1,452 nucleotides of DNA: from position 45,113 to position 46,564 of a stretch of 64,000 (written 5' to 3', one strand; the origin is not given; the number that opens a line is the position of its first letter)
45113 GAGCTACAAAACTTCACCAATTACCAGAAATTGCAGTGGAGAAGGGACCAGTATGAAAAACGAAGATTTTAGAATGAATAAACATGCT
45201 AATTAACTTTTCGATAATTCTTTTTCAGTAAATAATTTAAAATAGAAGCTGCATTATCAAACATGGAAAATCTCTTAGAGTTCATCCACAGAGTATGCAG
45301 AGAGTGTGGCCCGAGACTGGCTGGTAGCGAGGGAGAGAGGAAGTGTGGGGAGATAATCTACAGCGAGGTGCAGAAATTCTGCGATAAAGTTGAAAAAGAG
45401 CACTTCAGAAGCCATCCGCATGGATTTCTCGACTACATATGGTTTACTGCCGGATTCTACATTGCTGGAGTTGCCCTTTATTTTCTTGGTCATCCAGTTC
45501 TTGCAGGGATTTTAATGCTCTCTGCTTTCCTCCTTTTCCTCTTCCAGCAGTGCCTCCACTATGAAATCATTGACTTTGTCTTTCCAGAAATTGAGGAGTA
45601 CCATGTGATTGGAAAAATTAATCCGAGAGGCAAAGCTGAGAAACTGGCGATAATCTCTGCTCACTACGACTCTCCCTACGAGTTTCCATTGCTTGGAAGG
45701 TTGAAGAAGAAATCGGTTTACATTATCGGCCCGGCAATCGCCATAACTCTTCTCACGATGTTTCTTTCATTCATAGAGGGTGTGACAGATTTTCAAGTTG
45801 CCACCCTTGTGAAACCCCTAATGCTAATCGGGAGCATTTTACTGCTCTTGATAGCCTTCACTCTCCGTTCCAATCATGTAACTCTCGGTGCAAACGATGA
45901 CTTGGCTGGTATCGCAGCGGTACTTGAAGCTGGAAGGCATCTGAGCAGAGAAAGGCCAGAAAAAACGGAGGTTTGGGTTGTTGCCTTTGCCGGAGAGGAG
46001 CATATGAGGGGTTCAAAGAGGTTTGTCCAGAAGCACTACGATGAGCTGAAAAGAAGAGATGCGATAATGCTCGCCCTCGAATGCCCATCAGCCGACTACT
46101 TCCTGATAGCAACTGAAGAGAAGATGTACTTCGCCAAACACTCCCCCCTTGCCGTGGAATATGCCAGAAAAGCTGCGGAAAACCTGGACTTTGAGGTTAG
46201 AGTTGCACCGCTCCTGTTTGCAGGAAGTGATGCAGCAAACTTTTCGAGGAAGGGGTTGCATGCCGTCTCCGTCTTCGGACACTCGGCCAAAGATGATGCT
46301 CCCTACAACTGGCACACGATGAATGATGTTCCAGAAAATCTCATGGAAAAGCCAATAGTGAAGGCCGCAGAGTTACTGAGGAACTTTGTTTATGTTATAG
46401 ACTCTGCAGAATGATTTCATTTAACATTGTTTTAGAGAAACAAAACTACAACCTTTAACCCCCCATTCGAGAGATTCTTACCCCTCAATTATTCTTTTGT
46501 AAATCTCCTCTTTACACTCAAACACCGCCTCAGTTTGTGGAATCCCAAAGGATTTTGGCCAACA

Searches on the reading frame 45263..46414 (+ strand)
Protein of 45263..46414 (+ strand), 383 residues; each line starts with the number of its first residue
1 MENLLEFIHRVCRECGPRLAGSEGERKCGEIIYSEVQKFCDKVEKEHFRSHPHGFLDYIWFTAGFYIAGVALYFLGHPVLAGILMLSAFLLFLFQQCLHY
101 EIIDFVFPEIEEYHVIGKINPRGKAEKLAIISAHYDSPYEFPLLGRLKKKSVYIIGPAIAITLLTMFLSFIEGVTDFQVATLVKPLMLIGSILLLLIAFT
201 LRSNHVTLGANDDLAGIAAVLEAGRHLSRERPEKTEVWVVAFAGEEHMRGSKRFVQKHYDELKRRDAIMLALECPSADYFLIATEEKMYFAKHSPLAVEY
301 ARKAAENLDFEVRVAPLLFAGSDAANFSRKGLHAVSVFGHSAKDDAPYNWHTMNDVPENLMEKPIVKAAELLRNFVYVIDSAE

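Call 27: find_encoding_contigs(protein=window:45263-46414:+, flank=10000, max_places=10)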
Protein window:45263-46414:+ (383 aa): 3 contigs read that carry it; 2 places shown.
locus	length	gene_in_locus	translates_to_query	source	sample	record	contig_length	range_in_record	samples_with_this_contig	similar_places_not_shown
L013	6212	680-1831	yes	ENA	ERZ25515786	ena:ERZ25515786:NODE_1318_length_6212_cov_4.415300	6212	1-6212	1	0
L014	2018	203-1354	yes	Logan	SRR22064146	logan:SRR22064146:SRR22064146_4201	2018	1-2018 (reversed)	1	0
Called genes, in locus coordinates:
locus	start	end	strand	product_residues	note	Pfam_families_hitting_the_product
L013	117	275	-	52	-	PF04014:MazE_antitoxin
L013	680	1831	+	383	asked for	PF04389:Peptidase_M28, PF01546:Peptidase_M20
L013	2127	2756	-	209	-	PF00753:Lactamase_B, PF19583:ODP, PF23023:Anti-Pycsar_Apyc1 (weak), PF12706:Lactamase_B_2 (weak)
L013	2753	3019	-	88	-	PF00736:EF1_GNE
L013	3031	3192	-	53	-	PF07754:Ribosomal_aS21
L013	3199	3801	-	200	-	-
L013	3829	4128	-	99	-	PF01910:Thiamine_BP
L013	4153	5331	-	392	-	PF00091:Tubulin, PF12327:FtsZ_C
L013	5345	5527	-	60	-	PF01402:RHH_1, PF12651:RHH_3 (faint)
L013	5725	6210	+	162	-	?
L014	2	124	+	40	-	?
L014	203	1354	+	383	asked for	PF04389:Peptidase_M28, PF01546:Peptidase_M20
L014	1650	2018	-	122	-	?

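Call 31: find_related_loci(query=window:45263-46414:+, collection=genome_contigs, flank=10000)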
Query window:45263-46414:+ (383 aa) in genome_contigs; peptide patterns used: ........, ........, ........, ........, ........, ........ (x = any residue, [..] = any of these).
45 stretches matched a pattern; 9 encode a relative of the query (tblastn E <= 1e-3); 9 distinct loci.
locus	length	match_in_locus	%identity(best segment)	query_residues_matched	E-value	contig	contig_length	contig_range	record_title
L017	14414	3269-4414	82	2-383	0e+0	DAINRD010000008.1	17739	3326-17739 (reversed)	MAG TPA_asm: Archaeoglobus sp. isolate CTOTU24189 NODE_53_length_17739_cov_5.753732, whole genome shotgun sequence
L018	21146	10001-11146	75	2-382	0e+0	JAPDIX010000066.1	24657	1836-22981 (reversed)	MAG: Archaeoglobi archaeon isolate S5B8_HD70 c_000000000599, whole genome shotgun sequence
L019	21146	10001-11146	74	2-382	0e+0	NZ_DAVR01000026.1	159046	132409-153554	MAG: Archaeoglobus sp. UBA230 UBA230_contig_54, whole genome shotgun sequence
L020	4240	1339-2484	74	2-382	0e+0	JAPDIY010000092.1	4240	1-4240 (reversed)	MAG: Archaeoglobi archaeon isolate S5B9_HD70 c_000000004153, whole genome shotgun sequence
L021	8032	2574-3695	59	2-380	3e-145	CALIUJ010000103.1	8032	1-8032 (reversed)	MAG: uncultured Archaeoglobaceae archaeon isolate S1_Bin_MAXBIN__075_sub_1 genome assembly, contig: c_000000198307, whol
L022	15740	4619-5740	59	2-380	9e-142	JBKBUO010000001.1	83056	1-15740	MAG: Archaeoglobaceae archaeon isolate 21I_069.bin.26 NODE_1_length_83056_cov_11.708227, whole genome shotgun sequence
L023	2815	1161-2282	55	2-380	4e-148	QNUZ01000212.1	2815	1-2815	MAG: Archaeoglobi archaeon isolate WYZ-LMO2 Archaeoglobi_archaeon_WYZ-LMO2_contig-212, whole genome shotgun sequence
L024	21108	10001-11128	53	2-382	3e-130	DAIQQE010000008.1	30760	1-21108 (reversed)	MAG TPA_asm: Candidatus Nezhaarchaeales archaeon isolate CTOTU25735 NODE_64_length_30760_cov_8.259893, whole genome shot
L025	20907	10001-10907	44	2-309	2e-66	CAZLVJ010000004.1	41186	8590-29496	MAG TPA_asm: uncultured Nitrososphaerota archaeon isolate SRP104967_co1_61 genome assembly, contig: NODE_284_length_4118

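Call 35: search_protein_families(library=pfam, proteins=[L017:2378-3151:-, L017:824-1888:-, L017:60-827:-, L017:1909-2397:-, L019:8689-9738:+, L019:7855-8652:+, L019:4292-5818:-, L019:1810-4206:-, L019:1258-1803:-, L017:4407-5501:-], max_evalue=0.001)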
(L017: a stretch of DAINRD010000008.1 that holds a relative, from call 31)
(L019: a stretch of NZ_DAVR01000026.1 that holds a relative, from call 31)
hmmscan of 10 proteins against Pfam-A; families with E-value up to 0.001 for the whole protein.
L017:2378-3151:- (257 aa): 1 family
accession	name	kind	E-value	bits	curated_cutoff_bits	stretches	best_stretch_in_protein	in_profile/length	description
PF03372.29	Exo_endo_phos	-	3.1e-28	99.4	24.5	1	5-248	1-225/225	Endonuclease/Exonuclease/phosphatase family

L017:824-1888:- (354 aa): 1 family
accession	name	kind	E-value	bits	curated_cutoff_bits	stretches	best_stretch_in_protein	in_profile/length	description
PF03706.18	LPG_synthase_TM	-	6.5e-44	151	33.4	1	70-337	5-302/302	Lysylphosphatidylglycerol synthase TM region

L017:60-827:- (255 aa): 1 family
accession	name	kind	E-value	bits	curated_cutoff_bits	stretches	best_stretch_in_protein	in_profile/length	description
PF10060.15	DUF2298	-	4.6e-31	108.7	27.8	1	56-181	21-154/488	Uncharacterized membrane protein (DUF2298)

L017:1909-2397:- (162 aa): 3 families
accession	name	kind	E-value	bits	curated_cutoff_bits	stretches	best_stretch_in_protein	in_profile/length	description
PF00535.33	Glycos_transf_2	-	1.1e-24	87.7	23.3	1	23-115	1-90/168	Glycosyl transferase family 2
PF13641.12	Glyco_tranf_2_3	-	3e-05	24.6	27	1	22-113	3-96/230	Glycosyltransferase like family 2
PF10111.15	Glyco_tranf_2_2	-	3.4e-05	23.9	27.3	1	24-113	2-91/276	Glycosyltransferase like family 2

L019:8689-9738:+ (349 aa): 0 families

L019:7855-8652:+ (265 aa): 2 families
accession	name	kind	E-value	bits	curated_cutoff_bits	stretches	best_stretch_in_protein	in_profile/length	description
PF00753.33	Lactamase_B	-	1.6e-18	67.8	22.7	1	33-173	16-177/196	Metallo-beta-lactamase superfamily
PF12706.13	Lactamase_B_2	-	5.4e-06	26.6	27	1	54-161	28-149/200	Beta-lactamase superfamily domain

L019:4292-5818:- (508 aa): 5 families
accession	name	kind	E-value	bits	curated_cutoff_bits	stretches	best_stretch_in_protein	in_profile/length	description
PF22113.1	Mtrc-MtrF_II-IV_dom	-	6.9e-08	32.6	30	1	22-147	13-131/176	Outer membrane cytochrome MtrC/MtrF-like, domains II/IV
PF14522.11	Cytochrome_C7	-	1.6e-05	25.1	24.8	0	28-51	3-26/67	Cytochrome c7 and related cytochrome c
PF14537.11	Cytochrom_c3_2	-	6e-05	23.9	25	0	93-145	24-66/79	Cytochrome c3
PF13442.11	Cytochrome_CBB3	-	0.0002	22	27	0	237-262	8-25/68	Cytochrome C oxidase, cbb3-type, subunit III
PF13435.11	Cytochrome_C554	-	0.00084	20.7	20.8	1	40-143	1-83/84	Cytochrome c554 and c-prime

L019:1810-4206:- (798 aa): 10 families
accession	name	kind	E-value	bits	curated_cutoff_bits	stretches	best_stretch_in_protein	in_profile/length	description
PF03063.25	Prismane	-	3.8e-63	214.3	27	2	154-658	129-493/513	Prismane/CO dehydrogenase family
PF13183.11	Fer4_8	-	2.4e-07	31.6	27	1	401-458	1-68/68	4Fe-4S dicluster domain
PF12838.12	Fer4_7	-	4.3e-07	30.7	27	1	404-458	1-52/52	4Fe-4S dicluster domain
PF13187.11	Fer4_9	-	7e-07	29.6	27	1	404-457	1-50/52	4Fe-4S dicluster domain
PF13237.11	Fer4_10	-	1.1e-06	29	25.5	1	401-455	5-53/53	4Fe-4S dicluster domain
PF13534.11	Fer4_17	-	8.3e-06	26.7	22.2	1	395-419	36-60/61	4Fe-4S dicluster domain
PF00037.32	Fer4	-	2e-05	24.7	21.1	1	441-457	5-21/24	4Fe-4S binding domain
PF12797.12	Fer4_2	-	3.1e-05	24.1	24.5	0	401-416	6-21/22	4Fe-4S binding domain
PF12837.12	Fer4_6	-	0.00012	22.3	25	0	403-417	7-21/24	4Fe-4S binding domain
PF13484.11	Fer4_16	-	0.00025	22.2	30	0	404-457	1-66/66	4Fe-4S double cluster binding domain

L019:1258-1803:- (181 aa): 1 family
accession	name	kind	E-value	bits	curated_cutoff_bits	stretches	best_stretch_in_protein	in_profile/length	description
PF02552.22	CO_dh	-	6.7e-63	211.9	21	1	5-178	2-168/168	CO dehydrogenase beta subunit/acetyl-CoA synthase epsilon subunit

L017:4407-5501:- (364 aa): 2 families
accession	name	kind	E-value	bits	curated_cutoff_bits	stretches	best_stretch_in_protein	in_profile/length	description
PF04055.27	Radical_SAM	-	1.1e-12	48.9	29.5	1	29-162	1-150/166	Radical SAM superfamily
PF13353.11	Fer4_12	-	0.00058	20.6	22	0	60-126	40-116/137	4Fe-4S single cluster domain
